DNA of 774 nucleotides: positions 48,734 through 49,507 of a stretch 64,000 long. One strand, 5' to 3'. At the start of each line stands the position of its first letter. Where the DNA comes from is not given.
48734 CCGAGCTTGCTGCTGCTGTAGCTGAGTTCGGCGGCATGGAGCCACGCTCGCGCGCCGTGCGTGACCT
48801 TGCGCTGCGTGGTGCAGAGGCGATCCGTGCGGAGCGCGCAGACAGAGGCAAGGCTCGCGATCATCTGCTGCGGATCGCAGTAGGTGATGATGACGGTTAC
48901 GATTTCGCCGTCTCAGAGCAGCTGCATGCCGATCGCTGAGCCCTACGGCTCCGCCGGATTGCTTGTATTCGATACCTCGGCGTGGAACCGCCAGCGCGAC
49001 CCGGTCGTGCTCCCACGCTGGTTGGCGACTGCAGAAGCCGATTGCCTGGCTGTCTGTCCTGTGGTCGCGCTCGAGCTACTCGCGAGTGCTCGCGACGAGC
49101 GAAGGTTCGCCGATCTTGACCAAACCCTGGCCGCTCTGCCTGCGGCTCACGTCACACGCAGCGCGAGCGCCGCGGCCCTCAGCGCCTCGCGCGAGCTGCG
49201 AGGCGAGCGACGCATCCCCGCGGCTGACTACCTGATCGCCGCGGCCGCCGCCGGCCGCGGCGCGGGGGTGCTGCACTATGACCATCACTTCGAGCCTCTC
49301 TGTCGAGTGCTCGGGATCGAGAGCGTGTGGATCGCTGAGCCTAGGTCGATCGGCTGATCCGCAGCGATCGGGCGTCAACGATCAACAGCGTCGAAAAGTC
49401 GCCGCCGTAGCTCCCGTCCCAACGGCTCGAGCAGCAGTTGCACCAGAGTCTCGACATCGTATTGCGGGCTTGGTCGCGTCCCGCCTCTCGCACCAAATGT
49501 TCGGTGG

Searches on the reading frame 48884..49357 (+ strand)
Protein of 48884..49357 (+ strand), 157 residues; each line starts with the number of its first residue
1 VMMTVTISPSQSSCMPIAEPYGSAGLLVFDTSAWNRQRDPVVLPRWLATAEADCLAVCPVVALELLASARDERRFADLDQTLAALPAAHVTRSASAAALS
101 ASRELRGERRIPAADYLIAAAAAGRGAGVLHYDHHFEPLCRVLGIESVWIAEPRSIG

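Call 7: search_protein_families(library=pfam, proteins=[window:48884-49357:+], max_evalue=0.1)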
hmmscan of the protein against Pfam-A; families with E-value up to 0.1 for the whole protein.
window:48884-49357:+ (157 aa): 1 family
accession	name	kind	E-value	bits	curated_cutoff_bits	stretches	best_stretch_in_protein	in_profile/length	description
PF01850.27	PIN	-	2.2e-08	35.2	23.6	1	28-137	2-115/120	PIN domain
